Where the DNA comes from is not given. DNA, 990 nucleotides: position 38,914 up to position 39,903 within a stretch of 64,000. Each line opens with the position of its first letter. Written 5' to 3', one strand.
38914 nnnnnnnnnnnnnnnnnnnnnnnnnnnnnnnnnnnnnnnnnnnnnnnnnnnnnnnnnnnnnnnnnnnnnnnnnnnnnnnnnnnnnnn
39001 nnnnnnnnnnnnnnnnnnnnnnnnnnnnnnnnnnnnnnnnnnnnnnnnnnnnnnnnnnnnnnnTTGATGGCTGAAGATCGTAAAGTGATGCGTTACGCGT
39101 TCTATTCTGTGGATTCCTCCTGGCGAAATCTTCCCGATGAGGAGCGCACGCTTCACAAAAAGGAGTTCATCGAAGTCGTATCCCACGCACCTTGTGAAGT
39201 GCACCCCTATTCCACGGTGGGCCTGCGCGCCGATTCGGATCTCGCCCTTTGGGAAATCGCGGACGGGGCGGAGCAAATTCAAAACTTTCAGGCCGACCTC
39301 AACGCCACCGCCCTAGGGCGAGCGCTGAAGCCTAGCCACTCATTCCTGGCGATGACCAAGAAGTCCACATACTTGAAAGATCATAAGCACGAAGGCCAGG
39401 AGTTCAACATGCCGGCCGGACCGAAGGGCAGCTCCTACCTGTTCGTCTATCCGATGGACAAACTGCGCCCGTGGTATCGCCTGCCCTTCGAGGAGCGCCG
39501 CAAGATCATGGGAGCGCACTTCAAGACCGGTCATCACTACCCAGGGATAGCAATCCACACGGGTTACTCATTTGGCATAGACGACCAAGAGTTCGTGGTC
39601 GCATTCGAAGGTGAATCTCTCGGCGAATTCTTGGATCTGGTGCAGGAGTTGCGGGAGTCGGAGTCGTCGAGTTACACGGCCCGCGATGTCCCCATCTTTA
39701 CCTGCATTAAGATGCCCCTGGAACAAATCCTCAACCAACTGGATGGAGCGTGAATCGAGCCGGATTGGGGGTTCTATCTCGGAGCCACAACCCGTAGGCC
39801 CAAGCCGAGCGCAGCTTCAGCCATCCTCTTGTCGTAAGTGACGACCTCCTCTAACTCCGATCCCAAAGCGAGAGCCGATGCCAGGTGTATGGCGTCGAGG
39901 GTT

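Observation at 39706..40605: vapBC cassette bracketed by about 45-bp imperfect direct repeats that duplicate the 3' end of chdC (hemQ)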

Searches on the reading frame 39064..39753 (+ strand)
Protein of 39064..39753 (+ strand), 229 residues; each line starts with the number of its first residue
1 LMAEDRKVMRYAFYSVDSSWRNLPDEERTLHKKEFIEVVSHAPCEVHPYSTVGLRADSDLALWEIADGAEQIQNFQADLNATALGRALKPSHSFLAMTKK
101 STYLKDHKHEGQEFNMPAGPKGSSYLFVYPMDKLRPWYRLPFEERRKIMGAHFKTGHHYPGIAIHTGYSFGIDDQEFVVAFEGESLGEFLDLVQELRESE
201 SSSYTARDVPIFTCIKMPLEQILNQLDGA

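Call 6: search_protein_families(library=pfam, proteins=[window:39064-39753:+])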
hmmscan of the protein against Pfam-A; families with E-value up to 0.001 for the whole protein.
window:39064-39753:+ (229 aa): 1 family
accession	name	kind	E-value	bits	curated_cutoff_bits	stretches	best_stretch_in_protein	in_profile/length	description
PF06778.18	Chlor_dismutase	-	1.1e-52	178.9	25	1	33-216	6-188/189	Chlorite dismutase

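Call 8: find_related_loci(query=window:39064-39753:+, collection=genome_contigs, flank=4000)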
Query window:39064-39753:+ (229 aa) in genome_contigs; peptide patterns used: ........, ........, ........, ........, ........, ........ (x = any residue, [..] = any of these).
600 stretches matched a pattern (row limit reached: there are more); 585 encode a relative of the query (tblastn E <= 1e-3); the best 80 are kept; 80 distinct loci.
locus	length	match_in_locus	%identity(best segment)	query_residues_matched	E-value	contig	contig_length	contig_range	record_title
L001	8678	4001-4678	79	4-229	2e-126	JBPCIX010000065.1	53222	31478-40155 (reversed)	MAG: Actinomycetota bacterium isolate TH_ant_mag_11 S1Ck127_7278912_flag_1_multi_31.3543_len_53222, whole genome shotgun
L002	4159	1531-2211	78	2-228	1e-126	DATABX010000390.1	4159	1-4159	MAG TPA_asm: Actinomycetota bacterium isolate SMAG_U6709 k141_1508149, whole genome shotgun sequence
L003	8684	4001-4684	71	2-229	6e-115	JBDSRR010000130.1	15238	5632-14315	MAG: Actinomycetota bacterium isolate cluster1_bin.515 k127_4499543, whole genome shotgun sequence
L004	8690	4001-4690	70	1-229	7e-110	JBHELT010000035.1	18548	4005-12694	MAG: Actinomycetota bacterium isolate S2_bin.28.orig S2_k141_3921765, whole genome shotgun sequence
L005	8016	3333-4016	69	2-228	3e-109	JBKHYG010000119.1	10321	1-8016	MAG: Actinomycetota bacterium isolate N_bin.9.orig k127_538989, whole genome shotgun sequence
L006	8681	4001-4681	69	4-229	6e-108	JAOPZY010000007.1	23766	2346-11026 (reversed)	MAG: Actinobacteria bacterium isolate RYN_267 scaffold_1337800, whole genome shotgun sequence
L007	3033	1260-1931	69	6-228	8e-109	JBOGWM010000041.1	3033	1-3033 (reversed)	MAG: Actinomycetota bacterium isolate M3-S_metawrap_bin.281 k127_2325498, whole genome shotgun sequence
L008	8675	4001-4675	62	1-226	1e-88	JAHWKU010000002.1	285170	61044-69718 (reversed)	MAG: Actinomycetota bacterium isolate 0813_bin28 NODE_2_length_285170_cov_17.065650, whole genome shotgun sequence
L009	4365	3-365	88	109-229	2e-72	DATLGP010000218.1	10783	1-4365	MAG TPA_asm: Actinomycetota bacterium isolate SMAG_U13617 k141_236367, whole genome shotgun sequence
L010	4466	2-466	68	75-229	1e-69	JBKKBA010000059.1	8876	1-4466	MAG: Actinomycetota bacterium isolate swi_bin.332 S1Ck127_20231157_flag_1_multi_6.0000_len_8876, whole genome shotgun se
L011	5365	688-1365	49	6-228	2e-69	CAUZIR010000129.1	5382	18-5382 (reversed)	MAG: Dehalococcoidia bacterium isolate CB21_323.7 genome assembly, contig: Ga0302123_10011736, whole genome shotgun sequ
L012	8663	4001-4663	50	7-228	9e-68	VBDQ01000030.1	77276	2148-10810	MAG: Chloroflexi bacterium isolate CF_4 14_0903_16_30cm_scaffold_414, whole genome shotgun sequence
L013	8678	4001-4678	49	6-226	2e-67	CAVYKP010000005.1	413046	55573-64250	MAG: uncultured Acidobacteriaceae bacterium isolate MFD05513.bin.1.279 genome assembly, contig: contig_52513, whole geno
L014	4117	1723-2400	48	6-226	2e-67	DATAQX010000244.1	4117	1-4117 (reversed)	MAG TPA_asm: Silvibacterium sp. isolate SMAG_U5478 k141_943927, whole genome shotgun sequence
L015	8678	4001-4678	48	6-226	2e-67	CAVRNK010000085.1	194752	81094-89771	MAG: uncultured Acidobacteriaceae bacterium isolate MFD04463.bin.2.146 genome assembly, contig: contig_60132, whole geno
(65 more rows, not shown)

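Call 9: find_encoding_contigs(protein=window:39064-39753:+, flank=5000, max_places=6)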
Protein window:39064-39753:+ (229 aa): no gene with exactly this product is on record in the collection.

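Call 30: find_homologous_proteins(query=window:39067-39753:+, max_evalue=1e-60)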
Query window:39067-39753:+ (228 aa): 298 proteins with E <= 1e-60 among 2113 candidates; the best 120 are listed.
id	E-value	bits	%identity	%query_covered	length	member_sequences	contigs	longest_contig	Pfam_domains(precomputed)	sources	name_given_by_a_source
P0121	1.2e-152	524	100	100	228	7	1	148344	PF06778.19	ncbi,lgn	-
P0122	8.4e-128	443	82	100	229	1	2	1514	PF06778.19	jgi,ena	-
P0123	5.6e-123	427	80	100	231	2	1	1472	PF06778.19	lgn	-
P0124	2.2e-122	425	81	100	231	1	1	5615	PF06778.19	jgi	-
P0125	1.1e-121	423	80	99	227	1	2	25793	PF06778.19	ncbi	ncbi:MAG: chlorite dismutase family protein [Actinomycetota bacterium]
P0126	5.2e-120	417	80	99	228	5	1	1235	PF06778.19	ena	-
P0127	9.7e-120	416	78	100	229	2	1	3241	PF06778.19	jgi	jgi:chlorite dismutase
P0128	2.1e-119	415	79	98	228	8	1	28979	PF06778.19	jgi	jgi:chlorite dismutase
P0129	9.3e-119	413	78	99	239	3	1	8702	PF06778.19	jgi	-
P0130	3.2e-118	411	78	99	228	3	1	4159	PF06778.19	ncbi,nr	ncbi:MAG TPA: chlorite dismutase family protein [Actinomycetota bacterium]|nr:chlorite dismutase fam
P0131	3.7e-118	411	77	100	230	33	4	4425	PF06778.19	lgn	-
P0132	1.0e-117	410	80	96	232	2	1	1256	PF06778.19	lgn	-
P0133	1.4e-117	409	77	98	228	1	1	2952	PF06778.19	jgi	jgi:chlorite dismutase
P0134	1.6e-117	409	78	98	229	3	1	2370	PF06778.19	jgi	jgi:chlorite dismutase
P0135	1.6e-117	409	77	99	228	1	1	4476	PF06778.19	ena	-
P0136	2.7e-117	408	79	98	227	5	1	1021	PF06778.19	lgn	-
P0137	2.7e-117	408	78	98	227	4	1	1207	PF06778.19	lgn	-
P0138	2.2e-116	405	77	99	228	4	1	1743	PF06778.19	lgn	-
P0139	3.4e-116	405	78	98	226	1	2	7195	PF06778.19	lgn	-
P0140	1.7e-114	399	77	98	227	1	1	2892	PF06778.19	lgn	-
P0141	1.8e-114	399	76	99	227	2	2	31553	PF06778.19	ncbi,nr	ncbi:MAG: chlorite dismutase family protein [Actinomycetota bacterium]|nr:chlorite dismutase family 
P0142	1.8e-114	399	77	99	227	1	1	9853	PF06778.19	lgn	-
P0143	1.9e-114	399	75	99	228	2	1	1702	PF06778.19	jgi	-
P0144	2.6e-114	399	76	99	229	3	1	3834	PF06778.19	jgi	jgi:chlorite dismutase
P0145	6.9e-114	397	78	96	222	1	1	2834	PF06778.19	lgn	-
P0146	9.0e-113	394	76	99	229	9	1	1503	PF06778.19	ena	-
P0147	2.0e-112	392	74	100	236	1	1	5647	PF06778.19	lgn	-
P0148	2.1e-112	392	76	99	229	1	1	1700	PF06778.19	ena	-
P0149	3.2e-112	392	77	96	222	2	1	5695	PF06778.19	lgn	-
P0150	4.7e-112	391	75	100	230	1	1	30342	PF06778.19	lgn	-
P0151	7.7e-112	391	75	100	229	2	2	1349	PF06778.19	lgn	-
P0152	1.1e-111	390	75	100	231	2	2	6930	PF06778.19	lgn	-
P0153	4.9e-111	388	76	99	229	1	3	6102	PF06778.19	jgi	jgi:chlorite dismutase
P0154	1.4e-110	386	75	99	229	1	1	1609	PF06778.19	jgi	jgi:chlorite dismutase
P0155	2.9e-110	385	73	99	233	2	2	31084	PF06778.19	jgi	jgi:chlorite dismutase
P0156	3.6e-110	385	75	100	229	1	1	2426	PF06778.19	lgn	-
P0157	4.4e-110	385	74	100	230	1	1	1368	PF06778.19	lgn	-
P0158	5.3e-110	385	74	99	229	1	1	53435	PF06778.19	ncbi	ncbi:MAG: chlorite dismutase family protein [Actinomycetota bacterium]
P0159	2.6e-109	382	72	100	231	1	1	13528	PF06778.19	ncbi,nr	ncbi:MAG TPA: chlorite dismutase family protein [Actinomycetota bacterium]|nr:chlorite dismutase fam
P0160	3.3e-109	382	71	100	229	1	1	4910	PF06778.19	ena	-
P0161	6.1e-109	381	71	100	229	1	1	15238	PF06778.19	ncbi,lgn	ncbi:MAG: chlorite dismutase family protein [Actinomycetota bacterium]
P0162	9.0e-109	381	71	100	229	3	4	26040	PF06778.19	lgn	-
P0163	1.3e-108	380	73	97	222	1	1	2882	PF06778.19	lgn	-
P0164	1.4e-108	380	72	100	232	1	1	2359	PF06778.19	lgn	-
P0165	8.9e-107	374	72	98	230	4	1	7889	PF06778.19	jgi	-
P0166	1.7e-106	373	69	99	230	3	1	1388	PF06778.19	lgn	-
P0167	5.0e-106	372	70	98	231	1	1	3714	PF06778.19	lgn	-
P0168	3.8e-105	369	69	99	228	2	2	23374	PF06778.19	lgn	-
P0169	8.2e-105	368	71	98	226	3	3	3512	PF06778.19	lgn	-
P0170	1.4e-104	367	70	99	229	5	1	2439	PF06778.19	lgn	-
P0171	1.6e-104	367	69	100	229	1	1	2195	PF06778.19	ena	-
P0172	1.8e-104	366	71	99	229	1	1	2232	PF06778.19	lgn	-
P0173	2.2e-104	366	70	99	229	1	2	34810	PF06778.19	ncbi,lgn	ncbi:MAG: chlorite dismutase family protein [Actinomycetota bacterium]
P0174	3.4e-104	366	71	99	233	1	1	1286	PF06778.19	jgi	jgi:chlorite dismutase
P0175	6.0e-104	365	69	99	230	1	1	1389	PF06778.19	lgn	-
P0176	6.1e-104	365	72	98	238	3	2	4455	PF06778.19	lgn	-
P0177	6.3e-104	365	69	99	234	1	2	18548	PF06778.19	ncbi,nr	ncbi:MAG: chlorite dismutase family protein [Actinomycetota bacterium]|nr:chlorite dismutase family 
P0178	1.4e-103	364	70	98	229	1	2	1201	PF06778.19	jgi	jgi:chlorite dismutase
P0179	1.9e-103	363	70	100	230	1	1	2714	PF06778.19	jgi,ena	-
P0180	2.7e-103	363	71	98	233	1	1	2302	PF06778.19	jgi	jgi:chlorite dismutase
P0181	3.5e-103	362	71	99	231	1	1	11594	PF06778.19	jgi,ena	-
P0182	6.9e-103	361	69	99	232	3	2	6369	PF06778.19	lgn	-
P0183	7.1e-103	361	69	100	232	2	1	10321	PF06778.19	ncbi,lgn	ncbi:MAG: chlorite dismutase family protein [Actinomycetota bacterium]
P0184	7.8e-103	361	70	100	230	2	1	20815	PF06778.19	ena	-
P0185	8.3e-103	361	69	100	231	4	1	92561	PF06778.19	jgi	jgi:chlorite dismutase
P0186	1.0e-102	361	70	97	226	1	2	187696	PF06778.19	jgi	jgi:chlorite dismutase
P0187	1.6e-102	360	70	99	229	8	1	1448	PF06778.19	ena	-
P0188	2.3e-102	360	69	97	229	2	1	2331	PF06778.19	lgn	-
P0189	9.1e-102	358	69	99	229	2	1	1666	PF06778.19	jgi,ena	-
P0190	1.2e-101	357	69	100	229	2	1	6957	PF06778.19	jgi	jgi:chlorite dismutase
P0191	1.5e-101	357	69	100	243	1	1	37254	PF06778.19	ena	-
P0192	1.5e-101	357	69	99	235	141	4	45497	PF06778.19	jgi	jgi:chlorite dismutase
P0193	2.9e-101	356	68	100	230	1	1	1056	PF06778.19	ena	-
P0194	3.2e-101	356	69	100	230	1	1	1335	PF06778.19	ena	-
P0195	3.2e-101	356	69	99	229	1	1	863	PF06778.19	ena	-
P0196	4.7e-101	355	68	100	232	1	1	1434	PF06778.19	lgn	-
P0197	5.2e-101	355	71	97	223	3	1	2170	PF06778.19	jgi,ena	-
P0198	6.2e-101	355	69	100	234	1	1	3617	PF06778.19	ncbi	ncbi:MAG: chlorite dismutase family protein [Actinomycetota bacterium]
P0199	8.0e-101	355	69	100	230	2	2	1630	PF06778.19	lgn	-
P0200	1.1e-100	354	69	100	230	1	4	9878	PF06778.19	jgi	jgi:chlorite dismutase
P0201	1.7e-100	353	68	99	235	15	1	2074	PF06778.19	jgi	-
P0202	1.7e-100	353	69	99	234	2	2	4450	PF06778.19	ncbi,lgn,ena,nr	ncbi:MAG TPA: chlorite dismutase family protein [Actinomycetota bacterium]|nr:chlorite dismutase fam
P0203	2.5e-100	353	70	98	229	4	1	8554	PF06778.19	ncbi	ncbi:MAG: chlorite dismutase family protein [Actinomycetota bacterium]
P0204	3.8e-100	352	69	98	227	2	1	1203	PF06778.19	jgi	-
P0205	4.1e-100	352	68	99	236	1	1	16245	PF06778.19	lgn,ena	-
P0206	4.2e-100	352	68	99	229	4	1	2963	PF06778.19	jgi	-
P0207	4.9e-100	352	69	98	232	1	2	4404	PF06778.19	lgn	-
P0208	9.1e-100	351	70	100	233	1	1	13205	PF06778.19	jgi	jgi:chlorite dismutase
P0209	1.1e-99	351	69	98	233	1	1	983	PF06778.19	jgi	jgi:chlorite dismutase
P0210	3.7e-99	349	67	100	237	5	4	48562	PF06778.19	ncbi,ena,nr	ncbi:MAG TPA: chlorite dismutase family protein [Actinomycetota bacterium]|nr:chlorite dismutase fam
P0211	4.0e-99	349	69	100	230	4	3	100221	PF06778.19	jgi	jgi:chlorite dismutase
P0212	7.9e-99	348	67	98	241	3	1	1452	PF06778.19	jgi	jgi:chlorite dismutase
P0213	1.6e-98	347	70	98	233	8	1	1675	PF06778.19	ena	-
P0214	2.5e-98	346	67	98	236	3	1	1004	PF06778.19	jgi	jgi:chlorite dismutase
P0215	3.2e-98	346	65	100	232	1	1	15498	PF06778.19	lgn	-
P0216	3.3e-98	346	67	100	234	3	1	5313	PF06778.19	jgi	jgi:chlorite dismutase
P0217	7.5e-98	345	68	99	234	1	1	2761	PF06778.19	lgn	-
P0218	9.2e-98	345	68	100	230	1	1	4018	PF06778.19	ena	-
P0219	1.1e-97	344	68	98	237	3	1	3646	PF06778.19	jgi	jgi:chlorite dismutase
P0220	3.0e-97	343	66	98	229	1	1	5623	PF06778.19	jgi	jgi:chlorite dismutase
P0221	3.5e-97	343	67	99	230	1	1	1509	PF06778.19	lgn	-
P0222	2.3e-96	340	67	100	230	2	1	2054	PF06778.19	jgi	jgi:chlorite dismutase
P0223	3.0e-96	340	66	100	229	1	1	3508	PF06778.19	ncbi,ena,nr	ncbi:MAG TPA: chlorite dismutase family protein [Actinomycetota bacterium]|nr:chlorite dismutase fam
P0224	4.1e-96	339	67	97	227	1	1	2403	PF06778.19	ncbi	ncbi:MAG: chlorite dismutase family protein [Actinomycetota bacterium]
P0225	1.0e-95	338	67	100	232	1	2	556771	PF06778.19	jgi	jgi:chlorite dismutase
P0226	1.1e-95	338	67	99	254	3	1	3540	PF06778.19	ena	-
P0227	2.2e-95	337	66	100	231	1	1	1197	PF06778.19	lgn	-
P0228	4.3e-95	336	64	100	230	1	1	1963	PF06778.19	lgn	-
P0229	5.9e-95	335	64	99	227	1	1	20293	PF06778.19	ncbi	ncbi:MAG: chlorite dismutase family protein [Actinomycetota bacterium]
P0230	1.5e-94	334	64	100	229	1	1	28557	PF06778.19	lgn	-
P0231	2.0e-94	334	65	100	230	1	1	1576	PF06778.19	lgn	-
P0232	2.1e-94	334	66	99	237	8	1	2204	PF06778.19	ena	-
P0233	4.8e-94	332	62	100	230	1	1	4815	PF06778.19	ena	-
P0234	1.3e-93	331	64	99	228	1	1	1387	PF06778.19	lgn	-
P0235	1.4e-93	331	66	97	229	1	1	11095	PF06778.19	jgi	jgi:chlorite dismutase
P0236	2.4e-93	330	64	98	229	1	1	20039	PF06778.19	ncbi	-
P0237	4.6e-93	329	64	100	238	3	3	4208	PF06778.19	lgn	-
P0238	8.9e-93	328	66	100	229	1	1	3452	PF06778.19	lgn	-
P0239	1.9e-92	327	65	99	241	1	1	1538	PF06778.19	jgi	-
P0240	2.3e-92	327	65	99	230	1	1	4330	PF06778.19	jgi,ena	jgi:chlorite dismutase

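Call 33: find_encoding_contigs(protein=P0254, flank=3000, max_places=4)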
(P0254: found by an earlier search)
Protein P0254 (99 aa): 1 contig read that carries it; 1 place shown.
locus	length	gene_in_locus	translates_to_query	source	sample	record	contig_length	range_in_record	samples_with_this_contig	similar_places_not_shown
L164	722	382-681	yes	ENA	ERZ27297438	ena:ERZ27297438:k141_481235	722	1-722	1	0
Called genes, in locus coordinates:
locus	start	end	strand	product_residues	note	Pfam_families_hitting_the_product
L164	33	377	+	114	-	PF06778:Chlor_dismutase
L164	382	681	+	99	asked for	-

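Call 34: find_encoding_contigs(protein=P0248, flank=4000, max_places=4)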
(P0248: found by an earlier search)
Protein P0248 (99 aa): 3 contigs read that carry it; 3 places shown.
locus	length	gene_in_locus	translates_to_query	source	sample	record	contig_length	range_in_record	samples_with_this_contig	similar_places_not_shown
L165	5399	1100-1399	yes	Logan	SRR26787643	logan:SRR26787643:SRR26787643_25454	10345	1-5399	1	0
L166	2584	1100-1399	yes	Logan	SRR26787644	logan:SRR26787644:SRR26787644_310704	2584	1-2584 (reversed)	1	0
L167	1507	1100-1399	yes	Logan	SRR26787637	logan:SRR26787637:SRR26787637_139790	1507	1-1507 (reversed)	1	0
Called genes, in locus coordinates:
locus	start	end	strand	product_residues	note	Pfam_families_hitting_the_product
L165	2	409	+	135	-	?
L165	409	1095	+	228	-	PF06778:Chlor_dismutase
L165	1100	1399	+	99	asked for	-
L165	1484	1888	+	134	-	-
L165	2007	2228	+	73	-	PF01329:Pterin_4a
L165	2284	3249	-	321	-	PF00005:ABC_tran (faint), PF06071:YchF-GTPase_C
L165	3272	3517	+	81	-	-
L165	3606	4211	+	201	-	PF12802:MarR_2 (faint), PF09339:HTH_IclR (weak), PF01909:NTP_transf_2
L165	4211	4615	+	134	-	PF05168:HEPN (faint)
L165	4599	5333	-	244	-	PF25182:NonGDSL, PF00657:Lipase_GDSL, PF13472:Lipase_GDSL_2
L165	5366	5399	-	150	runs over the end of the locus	PF03449:GreA_GreB_N, PF01272:GreA_GreB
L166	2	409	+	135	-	?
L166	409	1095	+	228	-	PF06778:Chlor_dismutase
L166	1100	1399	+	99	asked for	-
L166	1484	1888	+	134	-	-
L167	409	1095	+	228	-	PF06778:Chlor_dismutase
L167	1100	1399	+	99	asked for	-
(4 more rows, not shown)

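Call 36: find_encoding_contigs(protein=P0253, flank=3000, max_places=4)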
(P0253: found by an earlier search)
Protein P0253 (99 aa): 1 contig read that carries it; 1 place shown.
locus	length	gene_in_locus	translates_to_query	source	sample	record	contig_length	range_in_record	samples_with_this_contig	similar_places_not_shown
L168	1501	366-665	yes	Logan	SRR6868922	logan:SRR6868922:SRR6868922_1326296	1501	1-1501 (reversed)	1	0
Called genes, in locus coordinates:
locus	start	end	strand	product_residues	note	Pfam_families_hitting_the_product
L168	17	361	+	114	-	PF06778:Chlor_dismutase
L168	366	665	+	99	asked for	-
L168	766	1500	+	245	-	?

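Call 37: find_encoding_contigs(protein=P0249, flank=3500, max_places=4)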
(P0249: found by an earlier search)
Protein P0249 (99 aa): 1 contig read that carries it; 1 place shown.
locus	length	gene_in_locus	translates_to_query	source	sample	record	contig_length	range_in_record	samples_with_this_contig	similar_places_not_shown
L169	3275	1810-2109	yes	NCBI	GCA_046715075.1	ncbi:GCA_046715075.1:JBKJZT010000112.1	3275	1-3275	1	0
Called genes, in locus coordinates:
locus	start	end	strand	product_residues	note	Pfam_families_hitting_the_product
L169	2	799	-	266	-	?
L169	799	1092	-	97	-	PF02686:GatC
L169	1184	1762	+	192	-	PF00440:TetR_N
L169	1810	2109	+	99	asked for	-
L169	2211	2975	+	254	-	PF03160:Calx-beta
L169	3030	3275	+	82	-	?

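Call 38: find_encoding_contigs(protein=P0251, flank=3000, max_places=4)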
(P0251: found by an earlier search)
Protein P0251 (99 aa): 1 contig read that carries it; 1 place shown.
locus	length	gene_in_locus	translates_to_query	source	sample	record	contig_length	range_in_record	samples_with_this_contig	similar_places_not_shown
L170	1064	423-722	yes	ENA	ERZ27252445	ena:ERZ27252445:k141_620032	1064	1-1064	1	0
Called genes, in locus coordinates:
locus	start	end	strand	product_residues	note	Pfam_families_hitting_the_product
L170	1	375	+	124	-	?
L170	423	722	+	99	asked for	-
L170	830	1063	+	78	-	?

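Call 48: find_encoding_contigs(protein=P0250, flank=3000, max_places=6)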
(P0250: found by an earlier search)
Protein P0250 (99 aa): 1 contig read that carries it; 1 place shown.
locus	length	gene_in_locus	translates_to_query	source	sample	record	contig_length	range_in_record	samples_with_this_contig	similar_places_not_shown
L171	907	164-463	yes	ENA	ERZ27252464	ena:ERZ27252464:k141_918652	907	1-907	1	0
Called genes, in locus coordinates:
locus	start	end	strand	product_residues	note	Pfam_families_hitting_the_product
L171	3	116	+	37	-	?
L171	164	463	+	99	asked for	-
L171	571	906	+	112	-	?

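Call 49: find_encoding_contigs(protein=P0245, flank=3000, max_places=6)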
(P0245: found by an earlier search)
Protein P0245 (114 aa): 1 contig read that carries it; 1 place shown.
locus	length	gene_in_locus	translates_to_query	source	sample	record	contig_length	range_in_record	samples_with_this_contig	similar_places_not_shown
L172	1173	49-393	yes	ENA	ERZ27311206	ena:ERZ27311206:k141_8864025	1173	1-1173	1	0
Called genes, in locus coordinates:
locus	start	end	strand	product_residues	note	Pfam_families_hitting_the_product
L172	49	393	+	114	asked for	PF06778:Chlor_dismutase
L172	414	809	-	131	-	PF01850:PIN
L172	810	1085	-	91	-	PF02604:PhdYeFM_antitox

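Call 53: search_protein_families(library=ncbifam, proteins=[window:39067-39753:+], max_evalue=0.01)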
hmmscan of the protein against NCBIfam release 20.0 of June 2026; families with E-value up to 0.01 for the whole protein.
window:39067-39753:+ (228 aa): 3 families
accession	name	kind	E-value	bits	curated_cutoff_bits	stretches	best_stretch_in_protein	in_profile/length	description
NF042928.1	HemQ_actino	equivalog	5.5e-34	117.3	235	1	8-225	3-219/220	hydrogen peroxide-dependent heme synthase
NF008913.0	PRK12276.1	equivalog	3.2e-23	82.7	253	1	10-222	15-243/248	hydrogen peroxide-dependent heme synthase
NF007124.0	PRK09565.1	equivalog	3.3e-13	49.9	446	1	19-221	27-252/637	heme-binding protein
